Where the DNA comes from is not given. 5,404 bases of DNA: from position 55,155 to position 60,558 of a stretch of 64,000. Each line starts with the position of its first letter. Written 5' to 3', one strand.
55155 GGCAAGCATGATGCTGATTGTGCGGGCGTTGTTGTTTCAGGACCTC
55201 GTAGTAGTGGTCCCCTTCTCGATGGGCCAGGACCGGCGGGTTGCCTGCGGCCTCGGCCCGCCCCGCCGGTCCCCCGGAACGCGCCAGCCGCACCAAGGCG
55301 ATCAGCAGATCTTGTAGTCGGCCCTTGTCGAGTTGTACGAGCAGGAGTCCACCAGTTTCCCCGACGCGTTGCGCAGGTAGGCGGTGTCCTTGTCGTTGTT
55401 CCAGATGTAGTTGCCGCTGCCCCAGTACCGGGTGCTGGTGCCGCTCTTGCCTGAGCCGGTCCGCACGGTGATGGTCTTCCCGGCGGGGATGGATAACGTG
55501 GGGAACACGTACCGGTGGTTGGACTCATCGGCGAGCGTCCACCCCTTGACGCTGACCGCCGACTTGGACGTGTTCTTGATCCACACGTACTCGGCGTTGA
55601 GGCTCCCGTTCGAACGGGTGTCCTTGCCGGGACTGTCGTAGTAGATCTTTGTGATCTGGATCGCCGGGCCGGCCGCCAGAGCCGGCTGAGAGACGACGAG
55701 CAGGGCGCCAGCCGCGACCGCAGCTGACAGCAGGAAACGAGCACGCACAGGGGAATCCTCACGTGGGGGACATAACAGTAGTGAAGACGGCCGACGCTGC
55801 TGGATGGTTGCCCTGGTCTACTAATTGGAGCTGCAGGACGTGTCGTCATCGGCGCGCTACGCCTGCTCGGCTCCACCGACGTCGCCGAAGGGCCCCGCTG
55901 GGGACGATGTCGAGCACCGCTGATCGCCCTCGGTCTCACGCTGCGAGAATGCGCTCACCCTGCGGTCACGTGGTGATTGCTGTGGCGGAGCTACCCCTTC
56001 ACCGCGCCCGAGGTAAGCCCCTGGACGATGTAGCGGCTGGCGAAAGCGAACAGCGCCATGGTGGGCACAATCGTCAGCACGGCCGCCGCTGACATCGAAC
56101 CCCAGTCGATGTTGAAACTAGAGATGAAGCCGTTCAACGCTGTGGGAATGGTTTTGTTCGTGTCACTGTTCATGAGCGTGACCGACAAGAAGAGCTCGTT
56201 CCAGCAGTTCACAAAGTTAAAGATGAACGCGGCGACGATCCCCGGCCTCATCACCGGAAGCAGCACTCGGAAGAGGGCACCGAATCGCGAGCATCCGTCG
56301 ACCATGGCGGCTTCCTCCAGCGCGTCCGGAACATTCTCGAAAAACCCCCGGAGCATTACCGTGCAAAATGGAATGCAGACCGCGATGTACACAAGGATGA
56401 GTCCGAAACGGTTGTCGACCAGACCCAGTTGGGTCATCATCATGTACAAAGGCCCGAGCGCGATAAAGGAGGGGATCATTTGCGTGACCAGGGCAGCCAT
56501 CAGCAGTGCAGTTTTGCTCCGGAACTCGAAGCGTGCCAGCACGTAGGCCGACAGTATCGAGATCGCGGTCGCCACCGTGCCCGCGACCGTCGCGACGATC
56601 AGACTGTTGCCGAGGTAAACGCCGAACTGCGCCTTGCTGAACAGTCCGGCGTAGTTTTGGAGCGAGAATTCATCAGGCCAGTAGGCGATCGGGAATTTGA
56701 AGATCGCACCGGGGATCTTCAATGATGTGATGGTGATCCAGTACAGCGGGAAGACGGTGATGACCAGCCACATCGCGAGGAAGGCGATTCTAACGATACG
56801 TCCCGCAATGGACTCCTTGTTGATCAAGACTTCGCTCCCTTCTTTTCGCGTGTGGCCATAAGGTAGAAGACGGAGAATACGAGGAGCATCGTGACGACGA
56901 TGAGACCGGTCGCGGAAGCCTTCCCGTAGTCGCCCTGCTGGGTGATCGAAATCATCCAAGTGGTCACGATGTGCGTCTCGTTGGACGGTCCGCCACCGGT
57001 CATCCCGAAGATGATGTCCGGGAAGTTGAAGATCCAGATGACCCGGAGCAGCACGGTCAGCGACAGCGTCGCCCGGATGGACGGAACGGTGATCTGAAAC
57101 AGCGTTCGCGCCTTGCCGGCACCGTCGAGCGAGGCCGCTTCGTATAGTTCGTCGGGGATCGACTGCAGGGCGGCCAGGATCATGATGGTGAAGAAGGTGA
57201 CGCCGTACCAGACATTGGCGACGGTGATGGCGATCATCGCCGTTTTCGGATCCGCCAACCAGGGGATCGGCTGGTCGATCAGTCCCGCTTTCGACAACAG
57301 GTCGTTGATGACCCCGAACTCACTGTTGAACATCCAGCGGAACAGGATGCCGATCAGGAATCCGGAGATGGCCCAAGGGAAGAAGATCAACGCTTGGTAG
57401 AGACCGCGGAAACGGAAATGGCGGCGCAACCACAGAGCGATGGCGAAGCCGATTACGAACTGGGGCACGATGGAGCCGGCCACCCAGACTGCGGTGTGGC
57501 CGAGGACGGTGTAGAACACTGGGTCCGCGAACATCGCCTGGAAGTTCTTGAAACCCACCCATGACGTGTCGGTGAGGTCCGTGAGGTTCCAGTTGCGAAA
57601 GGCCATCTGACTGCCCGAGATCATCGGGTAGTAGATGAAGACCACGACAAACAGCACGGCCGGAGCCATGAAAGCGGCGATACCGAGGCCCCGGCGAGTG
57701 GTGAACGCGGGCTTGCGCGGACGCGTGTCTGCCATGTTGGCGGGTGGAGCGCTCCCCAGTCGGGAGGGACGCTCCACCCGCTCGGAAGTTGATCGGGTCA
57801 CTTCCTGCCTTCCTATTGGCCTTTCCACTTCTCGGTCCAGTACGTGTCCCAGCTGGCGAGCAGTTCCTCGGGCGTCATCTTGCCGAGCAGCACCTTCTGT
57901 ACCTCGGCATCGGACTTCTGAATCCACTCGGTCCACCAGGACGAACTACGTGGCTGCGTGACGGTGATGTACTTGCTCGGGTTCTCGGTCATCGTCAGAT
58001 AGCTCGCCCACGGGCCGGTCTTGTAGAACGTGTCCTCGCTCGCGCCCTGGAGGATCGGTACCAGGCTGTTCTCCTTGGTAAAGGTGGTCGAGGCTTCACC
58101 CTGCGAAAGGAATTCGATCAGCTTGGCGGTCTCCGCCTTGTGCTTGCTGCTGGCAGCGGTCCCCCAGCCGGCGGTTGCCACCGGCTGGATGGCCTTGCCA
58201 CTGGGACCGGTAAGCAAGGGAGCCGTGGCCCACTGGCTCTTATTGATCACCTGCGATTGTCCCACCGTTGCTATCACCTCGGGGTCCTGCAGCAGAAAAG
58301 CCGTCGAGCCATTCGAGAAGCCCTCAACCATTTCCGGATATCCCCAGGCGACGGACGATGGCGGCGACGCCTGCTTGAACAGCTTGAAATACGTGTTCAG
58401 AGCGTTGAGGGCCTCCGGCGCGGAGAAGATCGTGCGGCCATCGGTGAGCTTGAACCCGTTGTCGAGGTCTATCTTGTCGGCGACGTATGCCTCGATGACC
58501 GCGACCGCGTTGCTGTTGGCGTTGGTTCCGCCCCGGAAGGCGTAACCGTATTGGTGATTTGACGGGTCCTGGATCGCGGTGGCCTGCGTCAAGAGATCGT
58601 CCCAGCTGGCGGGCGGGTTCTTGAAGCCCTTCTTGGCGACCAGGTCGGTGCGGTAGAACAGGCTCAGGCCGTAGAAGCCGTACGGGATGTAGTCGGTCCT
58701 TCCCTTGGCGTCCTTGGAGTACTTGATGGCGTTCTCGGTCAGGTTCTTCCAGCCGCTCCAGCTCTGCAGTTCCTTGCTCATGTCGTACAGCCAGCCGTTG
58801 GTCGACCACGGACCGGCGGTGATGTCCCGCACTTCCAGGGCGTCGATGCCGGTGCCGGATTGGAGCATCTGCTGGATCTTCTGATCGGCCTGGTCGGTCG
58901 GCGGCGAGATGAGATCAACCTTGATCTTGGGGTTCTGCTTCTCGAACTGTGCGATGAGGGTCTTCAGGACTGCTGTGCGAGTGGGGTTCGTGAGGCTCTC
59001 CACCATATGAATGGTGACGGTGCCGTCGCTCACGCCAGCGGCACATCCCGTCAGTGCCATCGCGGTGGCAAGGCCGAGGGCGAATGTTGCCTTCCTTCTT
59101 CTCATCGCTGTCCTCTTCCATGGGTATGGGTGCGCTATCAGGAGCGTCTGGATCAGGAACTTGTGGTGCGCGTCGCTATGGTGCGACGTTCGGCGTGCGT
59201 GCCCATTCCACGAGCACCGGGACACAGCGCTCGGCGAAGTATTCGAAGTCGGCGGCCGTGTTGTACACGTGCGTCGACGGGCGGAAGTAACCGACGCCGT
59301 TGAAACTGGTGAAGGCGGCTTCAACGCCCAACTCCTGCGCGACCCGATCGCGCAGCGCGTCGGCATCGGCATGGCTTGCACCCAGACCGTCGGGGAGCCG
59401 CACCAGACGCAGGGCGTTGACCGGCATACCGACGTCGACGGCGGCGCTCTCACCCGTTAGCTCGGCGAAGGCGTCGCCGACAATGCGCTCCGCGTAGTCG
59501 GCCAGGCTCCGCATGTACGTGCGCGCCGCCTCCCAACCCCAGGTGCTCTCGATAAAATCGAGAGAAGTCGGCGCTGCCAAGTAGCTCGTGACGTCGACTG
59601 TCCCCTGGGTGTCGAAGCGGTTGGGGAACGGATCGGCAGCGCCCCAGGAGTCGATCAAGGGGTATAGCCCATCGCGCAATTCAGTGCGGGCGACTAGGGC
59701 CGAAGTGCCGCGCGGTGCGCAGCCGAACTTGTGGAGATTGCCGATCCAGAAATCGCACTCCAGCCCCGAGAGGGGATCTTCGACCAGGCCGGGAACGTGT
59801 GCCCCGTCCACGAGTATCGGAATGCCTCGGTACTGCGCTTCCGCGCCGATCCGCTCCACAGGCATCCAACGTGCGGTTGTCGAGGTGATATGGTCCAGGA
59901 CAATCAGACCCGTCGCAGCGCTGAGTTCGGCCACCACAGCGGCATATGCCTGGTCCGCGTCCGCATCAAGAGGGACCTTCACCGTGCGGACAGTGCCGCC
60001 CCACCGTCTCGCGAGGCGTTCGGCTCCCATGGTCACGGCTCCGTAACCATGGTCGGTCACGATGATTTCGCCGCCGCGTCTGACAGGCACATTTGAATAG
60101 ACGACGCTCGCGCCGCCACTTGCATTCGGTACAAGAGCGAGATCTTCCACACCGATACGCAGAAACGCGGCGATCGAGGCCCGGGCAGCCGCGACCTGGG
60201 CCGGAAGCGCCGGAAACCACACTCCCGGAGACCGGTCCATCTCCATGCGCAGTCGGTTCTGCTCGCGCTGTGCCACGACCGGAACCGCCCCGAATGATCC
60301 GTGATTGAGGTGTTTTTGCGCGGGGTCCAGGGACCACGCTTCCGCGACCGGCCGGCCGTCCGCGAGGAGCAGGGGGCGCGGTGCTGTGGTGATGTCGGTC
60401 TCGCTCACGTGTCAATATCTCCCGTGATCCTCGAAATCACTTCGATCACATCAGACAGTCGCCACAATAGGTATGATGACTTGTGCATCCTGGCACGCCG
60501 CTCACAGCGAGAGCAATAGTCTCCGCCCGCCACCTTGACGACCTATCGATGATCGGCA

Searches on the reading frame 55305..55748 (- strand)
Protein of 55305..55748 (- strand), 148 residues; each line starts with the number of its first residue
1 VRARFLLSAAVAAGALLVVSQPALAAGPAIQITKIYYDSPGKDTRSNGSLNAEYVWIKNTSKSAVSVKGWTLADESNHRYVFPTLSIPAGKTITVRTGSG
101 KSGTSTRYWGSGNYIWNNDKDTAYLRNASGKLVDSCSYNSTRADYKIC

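Call 17: search_protein_families(library=pfam, proteins=[window:55305-55748:-], max_evalue=0.01)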
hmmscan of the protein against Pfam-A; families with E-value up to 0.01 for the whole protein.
window:55305-55748:- (148 aa): 1 family
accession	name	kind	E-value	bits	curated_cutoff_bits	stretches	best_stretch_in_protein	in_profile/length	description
PF00932.25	LTD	-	2e-27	96.2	34.3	1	25-139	3-108/109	Lamin Tail Domain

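Call 64: search_protein_families(library=padloc, proteins=[window:55305-55748:-], max_evalue=0.001)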
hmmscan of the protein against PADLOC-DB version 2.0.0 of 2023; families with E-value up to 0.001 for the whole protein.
window:55305-55748:- (148 aa): 1 family
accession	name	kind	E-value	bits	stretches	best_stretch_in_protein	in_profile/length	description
PDLC01096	C3a212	-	2.6e-06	24.8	1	51-133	205-274/279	SNc+LTD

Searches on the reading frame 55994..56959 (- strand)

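Call 52: search_protein_families(library=pfam, proteins=[window:55994-56959:-], max_evalue=0.0001)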
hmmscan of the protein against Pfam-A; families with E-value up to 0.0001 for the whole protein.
window:55994-56959:- (322 aa): 1 family
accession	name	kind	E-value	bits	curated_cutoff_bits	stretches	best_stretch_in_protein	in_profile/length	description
PF00528.27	BPD_transp_1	-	1.7e-18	67.4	26.4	1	133-314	4-181/184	Binding-protein-dependent transport system inner membrane component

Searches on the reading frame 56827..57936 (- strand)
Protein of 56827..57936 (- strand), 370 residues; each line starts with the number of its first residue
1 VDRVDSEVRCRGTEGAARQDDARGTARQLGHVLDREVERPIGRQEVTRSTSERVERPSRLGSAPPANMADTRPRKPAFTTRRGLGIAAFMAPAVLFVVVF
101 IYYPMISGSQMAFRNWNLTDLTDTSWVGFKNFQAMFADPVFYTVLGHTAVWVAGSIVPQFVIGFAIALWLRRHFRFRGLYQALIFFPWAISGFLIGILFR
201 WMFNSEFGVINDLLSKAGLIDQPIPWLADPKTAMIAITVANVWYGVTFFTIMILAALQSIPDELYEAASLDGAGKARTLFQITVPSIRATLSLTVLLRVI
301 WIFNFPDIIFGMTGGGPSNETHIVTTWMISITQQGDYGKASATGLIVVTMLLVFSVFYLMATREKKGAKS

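Call 52: search_protein_families(library=pfam, proteins=[window:56827-57936:-], max_evalue=0.0001)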
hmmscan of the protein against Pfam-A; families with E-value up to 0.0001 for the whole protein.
window:56827-57936:- (370 aa): 1 family
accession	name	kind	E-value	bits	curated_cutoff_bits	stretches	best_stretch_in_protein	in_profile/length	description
PF00528.27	BPD_transp_1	-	4.7e-18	66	26.4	1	160-358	2-171/184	Binding-protein-dependent transport system inner membrane component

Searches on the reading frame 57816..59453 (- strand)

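Call 52: search_protein_families(library=pfam, proteins=[window:57816-59453:-], max_evalue=0.0001)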
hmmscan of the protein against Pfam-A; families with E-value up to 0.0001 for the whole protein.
window:57816-59453:- (546 aa): 1 family
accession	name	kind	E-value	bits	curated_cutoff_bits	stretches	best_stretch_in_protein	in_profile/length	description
PF01547.30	SBP_bac_1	-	1.2e-23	85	26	1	158-450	3-301/307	Bacterial extracellular solute-binding protein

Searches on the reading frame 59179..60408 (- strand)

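Call 52: search_protein_families(library=pfam, proteins=[window:59179-60408:-], max_evalue=0.0001)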
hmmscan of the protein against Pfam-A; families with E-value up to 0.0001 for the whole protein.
window:59179-60408:- (410 aa): 1 family
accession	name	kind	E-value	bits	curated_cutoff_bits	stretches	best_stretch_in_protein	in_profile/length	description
PF00266.25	Aminotran_5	-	1.3e-19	70.9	21.5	1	71-309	44-290/371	Aminotransferase class-V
